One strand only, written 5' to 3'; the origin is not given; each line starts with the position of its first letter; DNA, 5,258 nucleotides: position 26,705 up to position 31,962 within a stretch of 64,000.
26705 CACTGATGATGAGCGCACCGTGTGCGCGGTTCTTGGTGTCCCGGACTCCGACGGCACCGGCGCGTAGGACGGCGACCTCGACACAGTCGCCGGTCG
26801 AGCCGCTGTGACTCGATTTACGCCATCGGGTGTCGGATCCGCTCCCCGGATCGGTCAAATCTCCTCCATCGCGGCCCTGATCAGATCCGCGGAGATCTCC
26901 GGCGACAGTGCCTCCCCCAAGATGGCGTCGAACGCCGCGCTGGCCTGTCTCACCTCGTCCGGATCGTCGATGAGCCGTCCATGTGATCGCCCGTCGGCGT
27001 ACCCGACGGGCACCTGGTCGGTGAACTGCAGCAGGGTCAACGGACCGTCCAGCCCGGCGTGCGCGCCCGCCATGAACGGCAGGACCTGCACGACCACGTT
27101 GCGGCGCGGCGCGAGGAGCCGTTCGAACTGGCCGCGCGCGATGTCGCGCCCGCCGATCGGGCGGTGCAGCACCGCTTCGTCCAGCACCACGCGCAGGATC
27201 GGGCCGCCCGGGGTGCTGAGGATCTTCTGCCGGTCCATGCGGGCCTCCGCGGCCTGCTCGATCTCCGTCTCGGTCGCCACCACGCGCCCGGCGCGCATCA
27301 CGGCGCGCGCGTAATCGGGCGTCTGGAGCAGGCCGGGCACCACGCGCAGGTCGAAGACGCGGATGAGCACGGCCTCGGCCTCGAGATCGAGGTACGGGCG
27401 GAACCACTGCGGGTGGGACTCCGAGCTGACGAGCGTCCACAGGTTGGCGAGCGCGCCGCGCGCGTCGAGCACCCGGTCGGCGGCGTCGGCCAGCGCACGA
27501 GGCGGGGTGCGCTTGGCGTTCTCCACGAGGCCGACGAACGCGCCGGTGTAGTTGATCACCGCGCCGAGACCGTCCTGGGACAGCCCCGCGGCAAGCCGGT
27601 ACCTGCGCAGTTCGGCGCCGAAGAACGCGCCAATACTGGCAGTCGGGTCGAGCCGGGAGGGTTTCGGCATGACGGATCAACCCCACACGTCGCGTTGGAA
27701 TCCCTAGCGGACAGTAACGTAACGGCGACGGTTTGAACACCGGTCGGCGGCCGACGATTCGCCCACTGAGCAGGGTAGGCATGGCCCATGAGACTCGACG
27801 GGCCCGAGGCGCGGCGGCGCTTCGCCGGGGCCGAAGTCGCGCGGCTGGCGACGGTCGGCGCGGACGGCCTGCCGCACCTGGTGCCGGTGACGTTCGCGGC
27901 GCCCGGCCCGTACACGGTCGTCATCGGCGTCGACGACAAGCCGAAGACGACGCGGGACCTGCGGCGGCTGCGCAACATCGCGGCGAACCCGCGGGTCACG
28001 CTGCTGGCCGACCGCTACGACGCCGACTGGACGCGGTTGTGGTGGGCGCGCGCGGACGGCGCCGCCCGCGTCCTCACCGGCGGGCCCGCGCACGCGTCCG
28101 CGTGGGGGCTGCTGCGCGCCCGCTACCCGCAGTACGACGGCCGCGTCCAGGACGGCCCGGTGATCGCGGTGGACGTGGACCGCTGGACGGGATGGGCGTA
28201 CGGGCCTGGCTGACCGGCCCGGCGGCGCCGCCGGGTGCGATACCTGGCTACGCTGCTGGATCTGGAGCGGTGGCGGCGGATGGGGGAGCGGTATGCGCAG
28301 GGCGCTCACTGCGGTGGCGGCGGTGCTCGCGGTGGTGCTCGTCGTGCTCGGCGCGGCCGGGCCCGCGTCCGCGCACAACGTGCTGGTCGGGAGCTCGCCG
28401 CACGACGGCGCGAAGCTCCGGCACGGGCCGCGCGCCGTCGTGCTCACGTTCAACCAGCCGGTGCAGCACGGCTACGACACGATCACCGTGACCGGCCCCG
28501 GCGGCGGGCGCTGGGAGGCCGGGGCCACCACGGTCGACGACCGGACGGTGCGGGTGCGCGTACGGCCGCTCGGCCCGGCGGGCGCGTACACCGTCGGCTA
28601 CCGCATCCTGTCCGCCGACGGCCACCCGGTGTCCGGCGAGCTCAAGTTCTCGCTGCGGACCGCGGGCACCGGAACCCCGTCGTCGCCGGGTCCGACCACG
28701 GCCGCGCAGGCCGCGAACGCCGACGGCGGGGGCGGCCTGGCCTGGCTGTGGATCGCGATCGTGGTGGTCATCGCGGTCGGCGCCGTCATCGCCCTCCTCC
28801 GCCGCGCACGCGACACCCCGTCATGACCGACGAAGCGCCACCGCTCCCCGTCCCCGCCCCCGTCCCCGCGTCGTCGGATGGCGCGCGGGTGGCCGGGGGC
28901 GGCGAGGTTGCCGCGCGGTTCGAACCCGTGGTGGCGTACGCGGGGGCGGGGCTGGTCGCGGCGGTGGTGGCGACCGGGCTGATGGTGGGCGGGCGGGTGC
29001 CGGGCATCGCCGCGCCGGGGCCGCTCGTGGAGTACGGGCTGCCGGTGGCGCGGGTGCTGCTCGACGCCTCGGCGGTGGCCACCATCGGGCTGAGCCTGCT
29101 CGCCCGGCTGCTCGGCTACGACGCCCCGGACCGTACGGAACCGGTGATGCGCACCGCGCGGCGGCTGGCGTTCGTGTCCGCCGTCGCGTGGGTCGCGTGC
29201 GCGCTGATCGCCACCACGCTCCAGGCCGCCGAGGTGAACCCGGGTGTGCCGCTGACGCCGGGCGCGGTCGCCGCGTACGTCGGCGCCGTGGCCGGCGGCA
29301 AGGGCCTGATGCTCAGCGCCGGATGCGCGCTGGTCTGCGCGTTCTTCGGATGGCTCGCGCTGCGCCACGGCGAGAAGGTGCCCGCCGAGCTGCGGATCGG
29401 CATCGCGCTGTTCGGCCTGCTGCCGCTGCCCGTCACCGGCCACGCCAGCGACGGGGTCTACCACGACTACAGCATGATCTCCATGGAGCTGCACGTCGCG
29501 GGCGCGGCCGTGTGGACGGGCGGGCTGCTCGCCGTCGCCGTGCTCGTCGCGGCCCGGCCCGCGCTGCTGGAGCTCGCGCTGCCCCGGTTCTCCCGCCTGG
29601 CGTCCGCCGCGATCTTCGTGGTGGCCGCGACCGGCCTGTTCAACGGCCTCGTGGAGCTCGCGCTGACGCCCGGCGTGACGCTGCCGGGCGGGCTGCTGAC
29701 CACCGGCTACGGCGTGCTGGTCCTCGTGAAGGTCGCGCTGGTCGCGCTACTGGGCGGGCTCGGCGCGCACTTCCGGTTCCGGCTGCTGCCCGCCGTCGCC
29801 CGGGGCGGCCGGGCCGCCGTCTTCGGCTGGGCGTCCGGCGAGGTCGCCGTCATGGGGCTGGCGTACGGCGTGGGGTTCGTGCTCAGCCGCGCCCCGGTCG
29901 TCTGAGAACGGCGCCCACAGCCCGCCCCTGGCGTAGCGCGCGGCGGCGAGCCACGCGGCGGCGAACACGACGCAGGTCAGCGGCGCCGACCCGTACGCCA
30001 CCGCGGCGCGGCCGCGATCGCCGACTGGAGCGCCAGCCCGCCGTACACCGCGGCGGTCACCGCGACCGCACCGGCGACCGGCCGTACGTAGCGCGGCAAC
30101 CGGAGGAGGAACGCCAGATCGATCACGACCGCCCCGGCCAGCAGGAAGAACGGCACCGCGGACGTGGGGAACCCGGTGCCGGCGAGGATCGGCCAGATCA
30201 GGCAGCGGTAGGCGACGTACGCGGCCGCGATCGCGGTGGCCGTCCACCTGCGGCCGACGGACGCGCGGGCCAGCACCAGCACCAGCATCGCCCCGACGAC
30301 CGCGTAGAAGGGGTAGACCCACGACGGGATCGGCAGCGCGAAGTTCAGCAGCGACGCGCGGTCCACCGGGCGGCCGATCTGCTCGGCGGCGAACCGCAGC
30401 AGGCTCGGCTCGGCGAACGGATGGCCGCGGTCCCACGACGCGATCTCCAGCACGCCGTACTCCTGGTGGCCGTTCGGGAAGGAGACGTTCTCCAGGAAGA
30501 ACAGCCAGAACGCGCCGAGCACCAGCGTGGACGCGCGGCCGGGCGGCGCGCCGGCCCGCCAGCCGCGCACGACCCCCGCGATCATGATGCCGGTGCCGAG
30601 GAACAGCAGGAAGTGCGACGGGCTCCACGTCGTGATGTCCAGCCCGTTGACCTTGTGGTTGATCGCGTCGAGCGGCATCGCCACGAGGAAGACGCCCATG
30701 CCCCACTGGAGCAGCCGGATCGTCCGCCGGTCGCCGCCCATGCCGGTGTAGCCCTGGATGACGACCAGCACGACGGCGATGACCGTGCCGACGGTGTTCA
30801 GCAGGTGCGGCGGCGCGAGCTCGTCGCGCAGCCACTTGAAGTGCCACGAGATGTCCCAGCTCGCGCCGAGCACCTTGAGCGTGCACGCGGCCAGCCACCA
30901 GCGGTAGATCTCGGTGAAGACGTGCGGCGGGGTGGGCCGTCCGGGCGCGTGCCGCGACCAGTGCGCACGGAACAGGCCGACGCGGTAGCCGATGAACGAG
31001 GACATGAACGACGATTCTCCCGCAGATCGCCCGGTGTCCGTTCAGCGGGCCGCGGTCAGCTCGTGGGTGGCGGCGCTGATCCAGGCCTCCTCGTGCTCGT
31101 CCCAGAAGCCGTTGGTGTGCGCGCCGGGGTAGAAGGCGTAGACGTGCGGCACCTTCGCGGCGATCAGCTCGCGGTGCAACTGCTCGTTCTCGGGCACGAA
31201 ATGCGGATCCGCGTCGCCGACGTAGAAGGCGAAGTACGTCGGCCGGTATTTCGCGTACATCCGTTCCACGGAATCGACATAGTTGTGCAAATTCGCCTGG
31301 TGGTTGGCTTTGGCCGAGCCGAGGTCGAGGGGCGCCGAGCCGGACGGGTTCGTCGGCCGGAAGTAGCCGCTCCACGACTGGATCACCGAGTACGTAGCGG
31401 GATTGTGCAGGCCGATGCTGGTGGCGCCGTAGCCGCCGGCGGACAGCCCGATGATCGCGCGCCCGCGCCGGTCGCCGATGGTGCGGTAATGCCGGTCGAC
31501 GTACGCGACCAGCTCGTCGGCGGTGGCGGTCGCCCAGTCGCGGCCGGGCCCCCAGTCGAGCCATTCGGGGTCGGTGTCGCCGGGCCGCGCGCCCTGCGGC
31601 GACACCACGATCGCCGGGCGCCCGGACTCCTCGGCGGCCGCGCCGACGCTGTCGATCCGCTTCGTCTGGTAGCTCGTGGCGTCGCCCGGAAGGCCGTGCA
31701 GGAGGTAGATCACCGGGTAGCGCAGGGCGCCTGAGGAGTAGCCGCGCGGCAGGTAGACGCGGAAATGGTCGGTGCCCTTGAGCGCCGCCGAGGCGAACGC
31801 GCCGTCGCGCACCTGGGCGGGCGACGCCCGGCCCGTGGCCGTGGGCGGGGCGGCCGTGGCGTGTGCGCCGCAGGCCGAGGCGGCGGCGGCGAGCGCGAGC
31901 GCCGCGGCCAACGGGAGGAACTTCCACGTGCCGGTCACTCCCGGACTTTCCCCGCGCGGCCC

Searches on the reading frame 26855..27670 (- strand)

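Call 12: search_protein_families(library=pfam, proteins=[window:26855-27670:-], max_evalue=0.001)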
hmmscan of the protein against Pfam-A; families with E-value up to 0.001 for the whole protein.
window:26855-27670:- (271 aa): 2 families
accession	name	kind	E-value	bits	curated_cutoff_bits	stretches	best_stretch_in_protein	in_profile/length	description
PF19054.6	DUF5753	-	4.2e-54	183.3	23.4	1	90-265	1-177/178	Domain of unknown function (DUF5753)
PF13560.12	HTH_31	-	1e-09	39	27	1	17-76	2-62/64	Helix-turn-helix domain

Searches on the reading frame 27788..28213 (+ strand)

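Call 12: search_protein_families(library=pfam, proteins=[window:27788-28213:+], max_evalue=0.001)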
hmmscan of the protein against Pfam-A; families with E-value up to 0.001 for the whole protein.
window:27788-28213:+ (141 aa): 1 family
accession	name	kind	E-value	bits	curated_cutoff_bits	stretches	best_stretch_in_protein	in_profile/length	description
PF01243.27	PNPOx_N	-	1.6e-14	54.8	28.1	1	6-136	3-119/120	Pyridoxamine 5'-phosphate oxidase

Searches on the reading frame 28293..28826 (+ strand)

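Call 12: search_protein_families(library=pfam, proteins=[window:28293-28826:+], max_evalue=0.001)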
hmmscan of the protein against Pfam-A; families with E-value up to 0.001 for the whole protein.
window:28293-28826:+ (177 aa): 1 family
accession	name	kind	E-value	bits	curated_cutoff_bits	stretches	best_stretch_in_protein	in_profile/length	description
PF04234.18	CopC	-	3.2e-25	89.4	23.3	1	28-120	1-91/92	CopC domain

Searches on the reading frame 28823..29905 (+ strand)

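Call 12: search_protein_families(library=pfam, proteins=[window:28823-29905:+], max_evalue=0.001)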
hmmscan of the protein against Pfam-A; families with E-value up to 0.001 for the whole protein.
window:28823-29905:+ (360 aa): 1 family
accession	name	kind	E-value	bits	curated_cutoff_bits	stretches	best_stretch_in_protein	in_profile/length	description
PF05425.18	CopD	-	1.3e-14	54.9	32.1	1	252-353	3-104/105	Copper resistance protein D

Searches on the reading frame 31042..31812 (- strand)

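Call 12: search_protein_families(library=pfam, proteins=[window:31042-31812:-], max_evalue=0.001)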
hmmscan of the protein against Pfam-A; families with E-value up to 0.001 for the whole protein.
window:31042-31812:- (256 aa): 2 families
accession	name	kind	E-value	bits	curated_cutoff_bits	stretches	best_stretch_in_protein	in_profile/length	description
PF00756.26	Esterase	-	1.3e-23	84.5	22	1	8-238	1-241/251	Putative esterase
PF00326.27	Peptidase_S9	-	0.00012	22.1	22.6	1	82-231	30-185/213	Prolyl oligopeptidase family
